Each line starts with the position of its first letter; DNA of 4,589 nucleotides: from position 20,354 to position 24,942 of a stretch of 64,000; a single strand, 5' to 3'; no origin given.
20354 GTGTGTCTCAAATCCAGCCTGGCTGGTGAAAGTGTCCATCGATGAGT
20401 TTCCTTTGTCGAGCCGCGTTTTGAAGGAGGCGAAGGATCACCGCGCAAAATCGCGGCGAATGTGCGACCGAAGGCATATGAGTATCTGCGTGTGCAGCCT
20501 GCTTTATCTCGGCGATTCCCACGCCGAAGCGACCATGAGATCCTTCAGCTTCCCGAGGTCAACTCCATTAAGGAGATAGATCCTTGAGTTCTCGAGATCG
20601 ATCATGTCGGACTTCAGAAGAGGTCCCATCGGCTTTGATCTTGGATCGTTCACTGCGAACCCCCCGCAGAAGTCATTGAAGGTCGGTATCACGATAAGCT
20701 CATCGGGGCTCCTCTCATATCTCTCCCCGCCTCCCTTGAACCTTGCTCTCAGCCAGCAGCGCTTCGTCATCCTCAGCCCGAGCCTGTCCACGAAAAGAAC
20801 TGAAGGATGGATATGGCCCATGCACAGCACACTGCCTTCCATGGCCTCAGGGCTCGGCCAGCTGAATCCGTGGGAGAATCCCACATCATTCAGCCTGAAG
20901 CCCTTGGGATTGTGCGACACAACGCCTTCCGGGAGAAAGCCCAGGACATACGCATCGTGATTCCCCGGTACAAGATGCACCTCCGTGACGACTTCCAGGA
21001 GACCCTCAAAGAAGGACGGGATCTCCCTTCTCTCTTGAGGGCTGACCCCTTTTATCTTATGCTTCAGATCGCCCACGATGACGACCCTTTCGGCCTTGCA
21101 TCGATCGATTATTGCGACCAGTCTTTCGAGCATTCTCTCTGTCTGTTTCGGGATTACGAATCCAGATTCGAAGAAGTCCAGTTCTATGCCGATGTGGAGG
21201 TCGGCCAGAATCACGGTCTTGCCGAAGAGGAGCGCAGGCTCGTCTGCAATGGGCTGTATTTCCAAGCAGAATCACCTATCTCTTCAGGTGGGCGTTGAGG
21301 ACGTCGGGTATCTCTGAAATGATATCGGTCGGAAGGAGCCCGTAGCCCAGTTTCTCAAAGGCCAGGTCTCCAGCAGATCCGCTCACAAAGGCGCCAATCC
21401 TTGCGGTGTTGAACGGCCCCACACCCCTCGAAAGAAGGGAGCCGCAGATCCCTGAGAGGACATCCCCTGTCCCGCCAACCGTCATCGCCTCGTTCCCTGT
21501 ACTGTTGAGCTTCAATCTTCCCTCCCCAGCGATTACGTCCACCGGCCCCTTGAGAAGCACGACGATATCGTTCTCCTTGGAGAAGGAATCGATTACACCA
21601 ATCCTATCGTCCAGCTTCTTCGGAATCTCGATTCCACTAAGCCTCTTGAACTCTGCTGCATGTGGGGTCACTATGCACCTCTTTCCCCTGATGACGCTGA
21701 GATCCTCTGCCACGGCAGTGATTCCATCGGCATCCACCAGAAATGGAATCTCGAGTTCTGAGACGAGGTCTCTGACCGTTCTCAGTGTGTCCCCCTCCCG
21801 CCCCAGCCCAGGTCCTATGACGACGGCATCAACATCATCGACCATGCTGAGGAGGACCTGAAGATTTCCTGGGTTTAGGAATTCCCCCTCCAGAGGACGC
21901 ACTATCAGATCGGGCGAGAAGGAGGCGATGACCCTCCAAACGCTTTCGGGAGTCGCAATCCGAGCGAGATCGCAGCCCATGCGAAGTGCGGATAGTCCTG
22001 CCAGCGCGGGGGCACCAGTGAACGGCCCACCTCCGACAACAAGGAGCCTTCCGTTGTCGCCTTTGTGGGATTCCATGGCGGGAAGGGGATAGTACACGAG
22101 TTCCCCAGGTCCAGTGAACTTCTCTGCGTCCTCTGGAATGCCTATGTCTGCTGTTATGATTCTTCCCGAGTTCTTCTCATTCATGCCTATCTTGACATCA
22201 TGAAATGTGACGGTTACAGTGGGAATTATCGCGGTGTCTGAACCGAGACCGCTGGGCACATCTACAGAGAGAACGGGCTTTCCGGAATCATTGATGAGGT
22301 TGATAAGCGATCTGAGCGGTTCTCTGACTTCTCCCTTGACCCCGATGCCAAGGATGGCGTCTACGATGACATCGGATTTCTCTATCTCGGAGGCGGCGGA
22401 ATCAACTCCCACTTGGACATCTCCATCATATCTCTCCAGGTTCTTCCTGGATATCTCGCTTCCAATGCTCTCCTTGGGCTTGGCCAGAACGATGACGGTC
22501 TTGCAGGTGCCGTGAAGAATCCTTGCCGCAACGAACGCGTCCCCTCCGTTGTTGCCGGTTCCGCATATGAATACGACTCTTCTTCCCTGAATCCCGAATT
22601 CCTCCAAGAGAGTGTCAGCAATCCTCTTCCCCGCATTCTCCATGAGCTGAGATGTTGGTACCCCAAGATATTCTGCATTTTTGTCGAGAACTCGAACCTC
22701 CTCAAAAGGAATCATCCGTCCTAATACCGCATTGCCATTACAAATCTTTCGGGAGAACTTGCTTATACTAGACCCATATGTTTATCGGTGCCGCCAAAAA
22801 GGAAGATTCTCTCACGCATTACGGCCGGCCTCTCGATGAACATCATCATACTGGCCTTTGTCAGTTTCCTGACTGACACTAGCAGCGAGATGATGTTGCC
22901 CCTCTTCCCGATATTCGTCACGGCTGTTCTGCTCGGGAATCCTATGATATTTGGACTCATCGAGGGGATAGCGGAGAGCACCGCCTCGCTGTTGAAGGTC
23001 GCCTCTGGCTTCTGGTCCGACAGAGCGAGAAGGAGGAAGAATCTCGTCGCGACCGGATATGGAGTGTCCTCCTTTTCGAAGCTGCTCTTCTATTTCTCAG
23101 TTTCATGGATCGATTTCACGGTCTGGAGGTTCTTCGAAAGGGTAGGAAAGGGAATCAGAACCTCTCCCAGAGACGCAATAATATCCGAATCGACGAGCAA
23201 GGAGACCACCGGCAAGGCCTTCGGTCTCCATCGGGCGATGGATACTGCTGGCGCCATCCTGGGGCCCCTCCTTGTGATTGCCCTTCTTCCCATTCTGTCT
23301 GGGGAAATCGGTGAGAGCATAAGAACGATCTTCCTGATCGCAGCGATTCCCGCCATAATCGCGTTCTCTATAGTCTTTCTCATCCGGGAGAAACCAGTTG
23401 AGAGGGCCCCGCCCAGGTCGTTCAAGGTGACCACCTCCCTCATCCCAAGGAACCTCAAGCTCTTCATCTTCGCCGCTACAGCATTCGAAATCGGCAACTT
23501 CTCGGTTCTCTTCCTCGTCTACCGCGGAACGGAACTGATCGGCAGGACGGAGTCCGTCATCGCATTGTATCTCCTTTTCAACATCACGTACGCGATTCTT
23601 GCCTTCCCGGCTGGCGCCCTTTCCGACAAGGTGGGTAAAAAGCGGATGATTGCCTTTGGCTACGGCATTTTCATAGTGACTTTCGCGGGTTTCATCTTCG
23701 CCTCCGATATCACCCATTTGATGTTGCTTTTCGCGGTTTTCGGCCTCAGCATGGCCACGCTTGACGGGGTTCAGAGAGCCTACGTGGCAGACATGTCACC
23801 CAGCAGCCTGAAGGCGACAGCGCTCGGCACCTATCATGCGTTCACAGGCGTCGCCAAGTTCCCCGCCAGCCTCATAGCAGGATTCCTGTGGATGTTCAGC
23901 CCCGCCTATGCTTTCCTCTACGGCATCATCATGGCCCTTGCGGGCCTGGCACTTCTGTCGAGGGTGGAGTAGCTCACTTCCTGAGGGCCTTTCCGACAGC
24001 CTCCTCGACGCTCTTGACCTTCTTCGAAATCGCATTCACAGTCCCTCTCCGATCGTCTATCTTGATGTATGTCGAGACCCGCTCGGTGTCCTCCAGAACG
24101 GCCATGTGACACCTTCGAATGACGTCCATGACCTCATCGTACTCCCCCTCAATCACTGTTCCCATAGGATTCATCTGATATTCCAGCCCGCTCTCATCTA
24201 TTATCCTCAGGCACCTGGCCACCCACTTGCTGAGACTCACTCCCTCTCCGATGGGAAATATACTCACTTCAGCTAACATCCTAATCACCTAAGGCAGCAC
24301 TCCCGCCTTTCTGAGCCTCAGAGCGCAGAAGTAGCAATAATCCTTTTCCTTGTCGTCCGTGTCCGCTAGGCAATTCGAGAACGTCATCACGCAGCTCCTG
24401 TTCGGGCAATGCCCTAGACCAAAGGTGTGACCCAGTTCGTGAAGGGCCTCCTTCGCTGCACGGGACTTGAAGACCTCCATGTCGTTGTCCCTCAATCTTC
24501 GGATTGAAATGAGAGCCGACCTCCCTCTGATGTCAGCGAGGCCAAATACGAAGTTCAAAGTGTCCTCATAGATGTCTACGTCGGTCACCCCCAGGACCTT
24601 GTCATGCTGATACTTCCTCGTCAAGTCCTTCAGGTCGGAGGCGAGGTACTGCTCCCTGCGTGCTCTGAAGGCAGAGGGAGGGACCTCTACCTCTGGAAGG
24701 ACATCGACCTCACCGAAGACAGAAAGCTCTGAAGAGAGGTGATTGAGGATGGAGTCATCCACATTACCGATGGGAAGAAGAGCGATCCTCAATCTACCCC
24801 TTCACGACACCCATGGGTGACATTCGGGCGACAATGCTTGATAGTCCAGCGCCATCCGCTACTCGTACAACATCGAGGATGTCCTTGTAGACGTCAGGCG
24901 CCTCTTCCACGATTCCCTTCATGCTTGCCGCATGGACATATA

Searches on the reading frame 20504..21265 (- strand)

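Call 36: search_protein_families(library=pfam, proteins=[window:20504-21265:-], max_evalue=0.00001)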
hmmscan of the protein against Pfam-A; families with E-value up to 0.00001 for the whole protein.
window:20504-21265:- (253 aa): 1 family
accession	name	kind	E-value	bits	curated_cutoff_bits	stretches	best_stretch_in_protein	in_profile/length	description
PF00149.33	Metallophos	-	1.9e-06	28.9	21.5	1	16-120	2-86/191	Calcineurin-like phosphoesterase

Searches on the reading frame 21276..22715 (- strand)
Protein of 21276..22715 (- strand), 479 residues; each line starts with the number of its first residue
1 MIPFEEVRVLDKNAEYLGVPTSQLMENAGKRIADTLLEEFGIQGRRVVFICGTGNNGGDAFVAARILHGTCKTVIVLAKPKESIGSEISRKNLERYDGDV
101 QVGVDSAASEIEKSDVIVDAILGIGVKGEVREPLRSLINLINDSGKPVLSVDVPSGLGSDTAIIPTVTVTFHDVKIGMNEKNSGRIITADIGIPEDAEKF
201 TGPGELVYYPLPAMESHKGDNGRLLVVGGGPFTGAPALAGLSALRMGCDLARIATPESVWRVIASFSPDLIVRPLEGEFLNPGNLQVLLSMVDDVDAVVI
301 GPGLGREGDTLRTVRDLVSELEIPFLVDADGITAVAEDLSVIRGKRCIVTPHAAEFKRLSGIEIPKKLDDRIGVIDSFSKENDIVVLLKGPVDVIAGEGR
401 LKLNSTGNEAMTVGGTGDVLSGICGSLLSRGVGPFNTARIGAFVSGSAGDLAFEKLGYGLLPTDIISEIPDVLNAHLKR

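Call 36: search_protein_families(library=pfam, proteins=[window:21276-22715:-], max_evalue=0.00001)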
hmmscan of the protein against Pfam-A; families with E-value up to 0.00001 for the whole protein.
window:21276-22715:- (479 aa): 2 families
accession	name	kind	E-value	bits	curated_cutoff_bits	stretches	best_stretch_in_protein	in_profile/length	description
PF01256.23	Carb_kinase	-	1.2e-52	179.3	27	1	225-470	2-241/242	NAD(P)H-hydrate dehydratase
PF03853.21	YjeF_N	-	9.2e-38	130.3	24.9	1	23-176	3-168/169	YjeF-related protein N-terminus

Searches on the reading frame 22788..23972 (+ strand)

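Call 36: search_protein_families(library=pfam, proteins=[window:22788-23972:+], max_evalue=0.00001)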
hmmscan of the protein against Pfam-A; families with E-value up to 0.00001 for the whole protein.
window:22788-23972:+ (394 aa): 1 family
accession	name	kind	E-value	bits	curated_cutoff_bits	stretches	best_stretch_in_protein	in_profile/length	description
PF07690.21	MFS_1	-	2e-39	135.9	33.4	2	22-243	1-224/347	Major Facilitator Superfamily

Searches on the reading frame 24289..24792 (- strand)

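Call 36: search_protein_families(library=pfam, proteins=[window:24289-24792:-], max_evalue=0.00001)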
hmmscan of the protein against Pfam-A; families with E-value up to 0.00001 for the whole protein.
window:24289-24792:- (167 aa): 1 family
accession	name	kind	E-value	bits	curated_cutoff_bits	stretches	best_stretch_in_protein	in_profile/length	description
PF07998.17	Peptidase_M54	-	2e-26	93.6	24.4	1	35-162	54-194/194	Peptidase family M54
